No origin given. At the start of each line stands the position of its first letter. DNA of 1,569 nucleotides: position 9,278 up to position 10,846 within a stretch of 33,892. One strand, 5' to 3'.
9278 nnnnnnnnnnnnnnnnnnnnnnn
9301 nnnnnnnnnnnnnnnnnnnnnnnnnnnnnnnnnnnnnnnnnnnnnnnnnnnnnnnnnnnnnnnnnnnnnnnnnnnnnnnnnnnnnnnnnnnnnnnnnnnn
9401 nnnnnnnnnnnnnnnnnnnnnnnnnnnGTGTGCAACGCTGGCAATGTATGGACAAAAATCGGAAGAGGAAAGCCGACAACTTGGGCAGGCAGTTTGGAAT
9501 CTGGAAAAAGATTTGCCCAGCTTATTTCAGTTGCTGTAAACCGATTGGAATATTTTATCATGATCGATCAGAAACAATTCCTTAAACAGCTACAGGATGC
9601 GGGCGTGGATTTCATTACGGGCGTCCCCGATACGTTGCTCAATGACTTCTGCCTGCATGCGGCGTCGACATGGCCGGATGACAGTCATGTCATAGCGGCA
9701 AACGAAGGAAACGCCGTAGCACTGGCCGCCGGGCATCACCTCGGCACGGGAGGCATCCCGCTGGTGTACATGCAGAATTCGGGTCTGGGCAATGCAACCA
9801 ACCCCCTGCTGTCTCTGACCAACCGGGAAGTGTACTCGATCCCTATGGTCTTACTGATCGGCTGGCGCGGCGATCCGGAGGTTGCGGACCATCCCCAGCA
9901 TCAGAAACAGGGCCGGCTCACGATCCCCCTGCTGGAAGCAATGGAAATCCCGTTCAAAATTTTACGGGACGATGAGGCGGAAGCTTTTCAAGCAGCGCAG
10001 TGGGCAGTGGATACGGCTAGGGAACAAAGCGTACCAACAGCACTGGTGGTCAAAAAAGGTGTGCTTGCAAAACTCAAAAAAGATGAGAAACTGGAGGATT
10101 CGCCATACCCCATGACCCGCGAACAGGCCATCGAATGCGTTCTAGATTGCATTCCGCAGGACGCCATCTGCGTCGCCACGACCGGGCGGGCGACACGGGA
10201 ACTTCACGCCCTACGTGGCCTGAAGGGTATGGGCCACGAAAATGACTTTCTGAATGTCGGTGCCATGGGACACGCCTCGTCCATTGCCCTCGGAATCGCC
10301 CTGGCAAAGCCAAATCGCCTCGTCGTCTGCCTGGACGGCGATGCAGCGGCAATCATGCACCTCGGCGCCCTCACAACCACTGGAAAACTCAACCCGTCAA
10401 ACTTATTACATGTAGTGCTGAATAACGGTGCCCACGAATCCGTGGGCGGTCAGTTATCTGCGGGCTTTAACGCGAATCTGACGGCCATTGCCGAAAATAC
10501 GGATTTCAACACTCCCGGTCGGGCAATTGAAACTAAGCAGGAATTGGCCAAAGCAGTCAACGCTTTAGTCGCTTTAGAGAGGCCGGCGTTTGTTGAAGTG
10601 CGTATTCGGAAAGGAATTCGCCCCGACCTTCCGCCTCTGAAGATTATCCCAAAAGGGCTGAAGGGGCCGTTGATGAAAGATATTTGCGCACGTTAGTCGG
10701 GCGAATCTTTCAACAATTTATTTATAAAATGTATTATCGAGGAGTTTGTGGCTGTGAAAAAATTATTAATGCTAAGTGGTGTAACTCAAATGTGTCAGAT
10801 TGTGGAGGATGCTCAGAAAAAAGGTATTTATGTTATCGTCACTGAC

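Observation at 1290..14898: Orphan small-acid / 2-oxoacid tailoring cassette inside a glycan locus (CitE-like lyase, PrpD-like dehydratase, split TtdAB-type hydro-lyase, Ppd-like decarboxylase, AKR, FkbM methyltransferase, ATP-grasp ligase)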

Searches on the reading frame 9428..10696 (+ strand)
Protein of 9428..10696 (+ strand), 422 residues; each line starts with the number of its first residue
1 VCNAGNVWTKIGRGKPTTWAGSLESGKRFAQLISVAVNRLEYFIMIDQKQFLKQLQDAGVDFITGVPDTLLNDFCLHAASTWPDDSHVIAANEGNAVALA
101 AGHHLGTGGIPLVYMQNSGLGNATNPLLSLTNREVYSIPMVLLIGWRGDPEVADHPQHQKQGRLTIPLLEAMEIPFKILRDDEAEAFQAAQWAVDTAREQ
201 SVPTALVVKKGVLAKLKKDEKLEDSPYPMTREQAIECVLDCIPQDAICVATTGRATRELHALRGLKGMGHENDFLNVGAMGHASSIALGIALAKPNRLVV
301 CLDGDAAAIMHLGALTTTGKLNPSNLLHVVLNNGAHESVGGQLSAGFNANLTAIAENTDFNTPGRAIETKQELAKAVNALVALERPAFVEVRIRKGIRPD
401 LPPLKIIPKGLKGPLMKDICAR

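Call 4: search_protein_families(library=pfam, proteins=[window:9428-10696:+], max_evalue=0.01)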
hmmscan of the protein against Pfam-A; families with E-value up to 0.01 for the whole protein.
window:9428-10696:+ (422 aa): 2 families
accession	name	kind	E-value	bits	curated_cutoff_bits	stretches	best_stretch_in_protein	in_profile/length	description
PF02775.26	TPP_enzyme_C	-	8.2e-17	61.8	21.9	1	265-391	15-151/151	Thiamine pyrophosphate enzyme, C-terminal TPP binding domain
PF02776.23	TPP_enzyme_N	-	5.2e-14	52.5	26.8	1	50-159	6-109/119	Thiamine pyrophosphate enzyme, N-terminal TPP binding domain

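Call 7: search_protein_families(library=ncbifam, proteins=[window:9560-10696:+], max_evalue=0.01)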
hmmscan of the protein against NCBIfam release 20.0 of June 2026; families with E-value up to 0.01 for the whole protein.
window:9560-10696:+ (378 aa): 48 families (the best 25 are shown)
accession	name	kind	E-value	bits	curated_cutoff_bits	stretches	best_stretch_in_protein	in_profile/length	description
TIGR03297.1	Ppyr-DeCO2ase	equivalog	5.4e-125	417.1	312.5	1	15-372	1-357/360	phosphonopyruvate decarboxylase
TIGR03846.1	sulfopy_beta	equivalog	4.5e-26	91.9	221.5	1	187-369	1-175/182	sulfopyruvate decarboxylase subunit beta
TIGR03845.1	sulfopyru_alph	equivalog_domain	3.4e-23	82.3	147.95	1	5-165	2-156/160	sulfopyruvate decarboxylase subunit alpha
NF004813.0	PRK06163.1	equivalog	7.3e-22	78.1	240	1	227-350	50-173/202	hypothetical protein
NF005485.1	PRK07092.1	equivalog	1.2e-13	50.8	493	1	168-350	331-519/523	benzoylformate decarboxylase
NF006016.1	PRK08155.1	equivalog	3.5e-13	48.9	870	2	184-309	359-483/554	acetolactate synthase large subunit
TIGR00118.1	acolac_lg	equivalog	8.3e-13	47.6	538.35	1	228-351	401-536/557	biosynthetic-type acetolactate synthase large subunit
NF006052.0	PRK08199.1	subfamily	1.8e-12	46.4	539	1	163-350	345-538/559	thiamine pyrophosphate protein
NF006203.0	PRK08327.1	equivalog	1.7e-11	43.4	456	1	174-339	377-534/571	thiamine pyrophosphate-requiring protein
NF005364.0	PRK06882.1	equivalog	1.7e-11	43.2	1083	2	8-101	11-101/574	acetolactate synthase 3 large subunit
NF006524.0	PRK08978.1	equivalog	2.2e-11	42.7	738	1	233-351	400-526/548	acetolactate synthase 2 catalytic subunit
NF005651.0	PRK07418.1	subfamily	4.6e-11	41.6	942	1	233-352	434-562/617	acetolactate synthase large subunit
NF005936.0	PRK07979.1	equivalog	7.6e-11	41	1080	2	233-289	420-475/574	acetolactate synthase 3 large subunit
NF004710.0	PRK06048.1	equivalog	7.4e-10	37.9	976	1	229-351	406-539/561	acetolactate synthase large subunit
NF005760.0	PRK07586.1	equivalog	1.3e-09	37.6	363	1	165-298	317-448/514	acetolactate synthase large subunit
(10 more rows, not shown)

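Call 54: search_solved_structures(query=window:9560-10696:+, max_evalue=0.00001)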
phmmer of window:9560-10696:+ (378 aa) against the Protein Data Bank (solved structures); distinct sequences matched with E-value up to 0.00001: 55.
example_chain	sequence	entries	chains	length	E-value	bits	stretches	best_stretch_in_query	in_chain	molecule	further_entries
9iz3_B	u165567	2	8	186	5.6e-18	68.5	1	185-312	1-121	Putative phosphonopyruvate decarboxylase beta subunit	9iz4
9iz3_A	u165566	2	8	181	1.1e-11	47.8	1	7-142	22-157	Putative phosphonopyruvate decarboxylase alpha subunit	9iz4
6lpi_A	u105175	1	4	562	3.9e-10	42.7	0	184-303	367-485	Acetolactate synthase isozyme 1 large subunit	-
9u8q_A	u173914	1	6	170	2.4e-09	40.1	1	10-173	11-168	Thiamine pyrophosphate enzyme N-terminal TPP-binding domain-containing protein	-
9u8r_A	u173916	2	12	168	2.5e-09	40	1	11-173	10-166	Thiamine pyrophosphate enzyme N-terminal TPP-binding domain-containing protein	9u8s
7orx_AAA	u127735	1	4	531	1.7e-08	37.3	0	198-349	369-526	Probable benzoylformate decarboxylase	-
8x3x_A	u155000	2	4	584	8.1e-08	35.1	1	191-353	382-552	BbmA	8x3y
4gpe_A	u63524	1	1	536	1.6e-07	34.1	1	186-294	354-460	Benzoylformate decarboxylase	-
4jud_X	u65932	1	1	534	2e-07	33.7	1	186-294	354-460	Benzoylformate decarboxylase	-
4mpj_A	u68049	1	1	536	2.1e-07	33.7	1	186-294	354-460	Benzoylformate decarboxylase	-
8xbr_A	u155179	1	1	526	3.2e-07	33.1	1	186-293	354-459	Benzoylformate decarboxylase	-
8xod_A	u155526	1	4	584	3.3e-07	33.1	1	191-351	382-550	BbmA-G484F complex with CBOA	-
1po7_A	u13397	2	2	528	3.3e-07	33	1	186-294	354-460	Benzoylformate decarboxylase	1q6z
6m2z_A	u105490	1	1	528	3.4e-07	33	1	186-293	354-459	Benzoylformate decarboxylase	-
8x3z_A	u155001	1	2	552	3.5e-07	33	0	231-293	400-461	CsmA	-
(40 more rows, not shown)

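Call 78: search_dna_similar(query=window:9560-10696:+, collection=plasmids, mode=protein, max_rows=30, max_evalue=1e-20)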
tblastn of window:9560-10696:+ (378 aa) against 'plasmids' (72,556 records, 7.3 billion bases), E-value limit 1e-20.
Records with a match: 21; places in all: 21; records where one place covers at least 80% of the query: 21.
Best place of each record, by identity: <60% 21.
By first word of the organism name: Mycetohabitans 9; Burkholderia 4; Rhizobium 2; Fulvitalea 1; Segatella 1; Roseomonas 1; Cupriavidus 1; Azospirillum 1; Streptomyces 1.
By predicted mobility (MOB-suite, as given by PLSDB): non-mobilizable 20; conjugative 1.
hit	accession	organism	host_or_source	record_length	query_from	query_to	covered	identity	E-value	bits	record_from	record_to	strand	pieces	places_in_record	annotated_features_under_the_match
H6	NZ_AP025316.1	Fulvitalea axinellae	-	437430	1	375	99%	45.6%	6e-85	288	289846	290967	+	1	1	aepY: phosphonopyruvate decarboxylase | aepX: phosphoenolpyruvate mutase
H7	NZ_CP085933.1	Segatella copri DSM 18205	-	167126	1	378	100%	43.6%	1e-75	261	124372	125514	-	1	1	aepY: phosphonopyruvate decarboxylase | phosphonoacetaldehyde reductase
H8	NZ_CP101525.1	Burkholderia arboris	mixed culture,soil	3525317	1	377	100%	35.4%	1e-41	163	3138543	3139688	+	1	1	none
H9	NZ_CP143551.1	Burkholderia multivorans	Homo sapiens,bronchoalveolar lavage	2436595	1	377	100%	33.2%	5e-43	167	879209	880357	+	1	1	none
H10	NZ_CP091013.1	Burkholderia cenocepacia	-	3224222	1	377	100%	33.0%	5e-43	167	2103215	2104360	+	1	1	none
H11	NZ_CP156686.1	Burkholderia stagnalis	Bacterial cells,soils collected in ...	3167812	1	375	99%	32.8%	8e-42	163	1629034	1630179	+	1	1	none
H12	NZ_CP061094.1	Roseomonas marmotae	Marmota himalayana,pure culture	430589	1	352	93%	34.9%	4e-36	147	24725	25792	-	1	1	aepY: phosphonopyruvate decarboxylase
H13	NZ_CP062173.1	Mycetohabitans rhizoxinica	Rhizopus microsporus,bacterial ...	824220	1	377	100%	32.3%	5e-44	170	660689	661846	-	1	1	aepY: phosphonopyruvate decarboxylase | aepX: phosphoenolpyruvate mutase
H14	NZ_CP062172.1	Mycetohabitans rhizoxinica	Rhizopus microsporus,bacterial ...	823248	1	377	100%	32.3%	6e-44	169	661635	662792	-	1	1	aepY: phosphonopyruvate decarboxylase | aepX: phosphoenolpyruvate mutase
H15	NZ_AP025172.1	Cupriavidus sp. P-10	-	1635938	1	377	100%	32.2%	2e-37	151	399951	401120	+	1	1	none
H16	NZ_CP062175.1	Mycetohabitans rhizoxinica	Rhizopus microsporus,bacterial culture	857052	1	377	100%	32.0%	2e-43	168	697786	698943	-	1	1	aepY: phosphonopyruvate decarboxylase | aepX: phosphoenolpyruvate mutase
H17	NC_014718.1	Mycetohabitans rhizoxinica HKI 454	-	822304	1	375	99%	32.1%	2e-44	171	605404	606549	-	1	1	aepY: phosphonopyruvate decarboxylase | aepX: phosphoenolpyruvate mutase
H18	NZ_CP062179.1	Mycetohabitans endofungorum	Rhizopus microsporus,bacterial ...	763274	1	375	99%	31.9%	9e-44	169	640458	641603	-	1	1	aepY: phosphonopyruvate decarboxylase | aepX: phosphoenolpyruvate mutase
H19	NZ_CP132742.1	Mycetohabitans endofungorum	Rhizopus microsporus,culture isolated ...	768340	1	375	99%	31.4%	9e-43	166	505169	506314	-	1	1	aepY: phosphonopyruvate decarboxylase | aepX: phosphoenolpyruvate mutase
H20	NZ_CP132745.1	Mycetohabitans endofungorum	-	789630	1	375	99%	31.4%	9e-43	166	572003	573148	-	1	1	aepY: phosphonopyruvate decarboxylase | aepX: phosphoenolpyruvate mutase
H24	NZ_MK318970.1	Rhizobium rhizogenes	-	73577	2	359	95%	32.1%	6e-37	149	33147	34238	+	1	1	aepY: phosphonopyruvate decarboxylase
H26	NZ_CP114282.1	Streptomyces aurantiacus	cell culture,Gobi habitat soil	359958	1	362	96%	31.4%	2e-32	135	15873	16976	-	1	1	aepY: phosphonopyruvate decarboxylase | aepX: phosphoenolpyruvate mutase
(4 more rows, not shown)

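Call 79: get_annotated_region(hit=H6, flank=6000)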
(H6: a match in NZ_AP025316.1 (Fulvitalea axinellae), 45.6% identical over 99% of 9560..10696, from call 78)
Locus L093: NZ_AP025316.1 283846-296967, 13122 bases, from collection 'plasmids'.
description: Fulvitalea axinellae strain DSM 100852 plasmid pFA2, complete sequence
organism: Fulvitalea axinellae (NCBI taxid 1182444)
taxonomy: Bacteria; Bacteroidota; Cytophagia; Cytophagales; Persicobacteraceae; Fulvitalea; Fulvitalea axinellae
host: -; source: -; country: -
typing (MOB-suite, as given by PLSDB): non-mobilizable
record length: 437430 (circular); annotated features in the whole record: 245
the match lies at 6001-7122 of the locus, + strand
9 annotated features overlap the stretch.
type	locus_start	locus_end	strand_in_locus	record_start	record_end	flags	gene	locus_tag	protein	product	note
CDS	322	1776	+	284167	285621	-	-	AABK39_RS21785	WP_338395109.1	replication initiation protein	GO:0006270 - DNA replication initiation [Evidence IEA]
CDS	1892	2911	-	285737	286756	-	-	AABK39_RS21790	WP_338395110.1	hypothetical protein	-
CDS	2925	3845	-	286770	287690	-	-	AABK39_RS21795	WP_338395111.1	AAA family ATPase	-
CDS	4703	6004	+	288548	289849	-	aepX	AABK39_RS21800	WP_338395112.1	phosphoenolpyruvate mutase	GO:0019634 - organic phosphonate metabolic process [Evidence IEA]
CDS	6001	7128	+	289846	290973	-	aepY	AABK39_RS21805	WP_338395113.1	phosphonopyruvate decarboxylase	GO:0017000 - antibiotic biosynthetic process [Evidence IEA]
CDS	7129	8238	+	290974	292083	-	-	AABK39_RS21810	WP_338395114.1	phosphonoacetaldehyde reductase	-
CDS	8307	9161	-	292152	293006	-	-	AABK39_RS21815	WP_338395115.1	LicD family protein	-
CDS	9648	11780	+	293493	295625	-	-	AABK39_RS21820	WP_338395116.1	fasciclin domain-containing protein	-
CDS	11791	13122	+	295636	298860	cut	-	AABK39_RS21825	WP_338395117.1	SusC/RagA family TonB-linked outer membrane protein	GO:0071702 - organic substance transport [Evidence IEA]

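Call 80: get_annotated_region(hit=H7, flank=6000)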
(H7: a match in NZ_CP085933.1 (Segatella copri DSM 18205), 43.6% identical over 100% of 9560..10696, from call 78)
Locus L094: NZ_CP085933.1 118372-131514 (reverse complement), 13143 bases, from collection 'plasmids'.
description: Segatella copri DSM 18205 strain FDAARGOS_1573 plasmid unnamed1, complete sequence
organism: Segatella copri DSM 18205 (NCBI taxid 537011)
taxonomy: Bacteria; Bacteroidota; Bacteroidia; Bacteroidales; Prevotellaceae; Segatella; Segatella copri; Segatella copri DSM 18205
host: -; source: -; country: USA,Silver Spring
typing (MOB-suite, as given by PLSDB): non-mobilizable
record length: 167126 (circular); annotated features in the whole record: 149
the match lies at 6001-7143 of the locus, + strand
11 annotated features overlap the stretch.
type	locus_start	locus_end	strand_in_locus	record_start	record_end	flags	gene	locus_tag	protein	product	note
CDS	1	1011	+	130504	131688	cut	-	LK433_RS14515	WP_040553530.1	UDP-N-acetyl glucosamine 2-epimerase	-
CDS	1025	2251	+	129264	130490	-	-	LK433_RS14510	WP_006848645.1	NAD-dependent epimerase/dehydratase family protein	-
CDS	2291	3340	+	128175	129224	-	-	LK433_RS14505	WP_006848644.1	polysaccharide biosynthesis protein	-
CDS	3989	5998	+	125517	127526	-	aepX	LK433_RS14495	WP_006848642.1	phosphoenolpyruvate mutase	GO:0019634 - organic phosphonate metabolic process [Evidence IEA]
CDS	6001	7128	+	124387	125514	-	aepY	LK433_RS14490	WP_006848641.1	phosphonopyruvate decarboxylase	GO:0017000 - antibiotic biosynthetic process [Evidence IEA]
CDS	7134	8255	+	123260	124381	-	-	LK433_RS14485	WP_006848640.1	phosphonoacetaldehyde reductase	-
CDS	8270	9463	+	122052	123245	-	-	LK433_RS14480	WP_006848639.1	CDP-glycerol glycerophosphotransferase family protein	-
CDS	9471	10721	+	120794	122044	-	-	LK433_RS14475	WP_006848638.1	O-antigen polymerase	-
CDS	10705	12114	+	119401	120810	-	-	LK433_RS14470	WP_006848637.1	oligosaccharide flippase family protein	-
CDS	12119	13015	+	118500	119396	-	-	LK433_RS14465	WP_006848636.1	glycosyltransferase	-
CDS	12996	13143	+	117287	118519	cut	-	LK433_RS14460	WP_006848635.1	glycosyltransferase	-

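Call 81: get_annotated_region(hit=H13, flank=1500)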
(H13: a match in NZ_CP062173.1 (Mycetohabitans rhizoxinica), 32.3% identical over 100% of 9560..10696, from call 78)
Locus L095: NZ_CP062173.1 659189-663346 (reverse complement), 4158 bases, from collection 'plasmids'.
description: Mycetohabitans rhizoxinica strain B47 plasmid megaplasmid, complete sequence
organism: Mycetohabitans rhizoxinica (NCBI taxid 412963)
taxonomy: Bacteria; Pseudomonadota; Betaproteobacteria; Burkholderiales; Burkholderiaceae; Mycetohabitans; Mycetohabitans rhizoxinica
host: -; source: Rhizopus microsporus,bacterial culture,soil; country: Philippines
typing (MOB-suite, as given by PLSDB): non-mobilizable
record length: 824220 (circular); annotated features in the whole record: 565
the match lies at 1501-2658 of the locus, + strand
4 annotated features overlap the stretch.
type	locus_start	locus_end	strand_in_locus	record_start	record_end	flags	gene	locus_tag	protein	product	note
CDS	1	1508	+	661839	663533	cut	aepX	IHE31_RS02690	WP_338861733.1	phosphoenolpyruvate mutase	GO:0019634 - organic phosphonate metabolic process [Evidence IEA]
CDS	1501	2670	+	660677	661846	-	aepY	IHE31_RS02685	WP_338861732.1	phosphonopyruvate decarboxylase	GO:0017000 - antibiotic biosynthetic process [Evidence IEA]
CDS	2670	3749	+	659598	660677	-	-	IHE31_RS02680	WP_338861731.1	2-aminoethylphosphonate aminotransferase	-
CDS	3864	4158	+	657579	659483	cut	dxs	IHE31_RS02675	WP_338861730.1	1-deoxy-D-xylulose-5-phosphate synthase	GO:0009240 - isopentenyl diphosphate biosynthetic process [Evidence IEA]; GO:0008615 - pyridoxine biosynthetic process ...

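Call 82: get_annotated_region(hit=H26, flank=1500)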
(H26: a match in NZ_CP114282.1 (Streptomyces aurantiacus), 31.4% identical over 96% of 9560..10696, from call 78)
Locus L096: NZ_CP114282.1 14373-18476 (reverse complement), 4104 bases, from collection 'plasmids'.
description: Streptomyces aurantiacus strain Qhu-M197 plasmid unnamed, complete sequence
organism: Streptomyces aurantiacus (NCBI taxid 47760)
taxonomy: Bacteria; Actinomycetota; Actinomycetes; Kitasatosporales; Streptomycetaceae; Streptomyces; Streptomyces aurantiacus
host: -; source: cell culture,Gobi habitat soil; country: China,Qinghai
typing (MOB-suite, as given by PLSDB): non-mobilizable
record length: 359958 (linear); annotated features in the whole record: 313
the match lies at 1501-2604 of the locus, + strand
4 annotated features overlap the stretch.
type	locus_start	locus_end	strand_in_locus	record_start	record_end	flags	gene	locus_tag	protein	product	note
CDS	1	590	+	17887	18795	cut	-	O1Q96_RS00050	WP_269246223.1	transketolase C-terminal domain-containing protein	-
CDS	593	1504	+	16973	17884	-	aepX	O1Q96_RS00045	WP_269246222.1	phosphoenolpyruvate mutase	GO:0019634 - organic phosphonate metabolic process [Evidence IEA]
CDS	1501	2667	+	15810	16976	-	aepY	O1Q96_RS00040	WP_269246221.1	phosphonopyruvate decarboxylase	GO:0017000 - antibiotic biosynthetic process [Evidence IEA]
CDS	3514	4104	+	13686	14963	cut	-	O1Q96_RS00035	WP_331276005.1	MFS transporter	GO:0055085 - transmembrane transport [Evidence IEA]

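Call 83: get_annotated_region(hit=H24, flank=1500)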
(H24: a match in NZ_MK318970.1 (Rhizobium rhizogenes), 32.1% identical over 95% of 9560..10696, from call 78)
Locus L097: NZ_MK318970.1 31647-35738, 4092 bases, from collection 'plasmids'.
description: Rhizobium rhizogenes strain C5.7 plasmid pC5.7d, complete sequence
organism: Rhizobium rhizogenes (NCBI taxid 359)
taxonomy: Bacteria; Pseudomonadota; Alphaproteobacteria; Hyphomicrobiales; Rhizobiaceae; Rhizobium; Rhizobium rhizogenes
host: -; source: -; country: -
typing (MOB-suite, as given by PLSDB): non-mobilizable; mating-pair formation MPF_T
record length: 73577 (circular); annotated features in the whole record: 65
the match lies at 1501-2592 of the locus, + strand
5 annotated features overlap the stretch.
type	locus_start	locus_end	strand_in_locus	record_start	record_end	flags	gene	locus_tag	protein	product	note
CDS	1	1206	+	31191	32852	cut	-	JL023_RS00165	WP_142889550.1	M28 family peptidase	-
CDS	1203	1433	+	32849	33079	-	-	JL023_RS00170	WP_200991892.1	hypothetical protein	-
CDS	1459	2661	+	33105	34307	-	aepY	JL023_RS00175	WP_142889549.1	phosphonopyruvate decarboxylase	GO:0017000 - antibiotic biosynthetic process [Evidence IEA]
CDS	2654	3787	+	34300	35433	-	-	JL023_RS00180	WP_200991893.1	2-aminoethylphosphonate--pyruvate transaminase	GO:0019700 - organic phosphonate catabolic process [Evidence IEA]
CDS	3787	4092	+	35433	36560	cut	-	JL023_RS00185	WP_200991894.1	PQQ-binding-like beta-propeller repeat protein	-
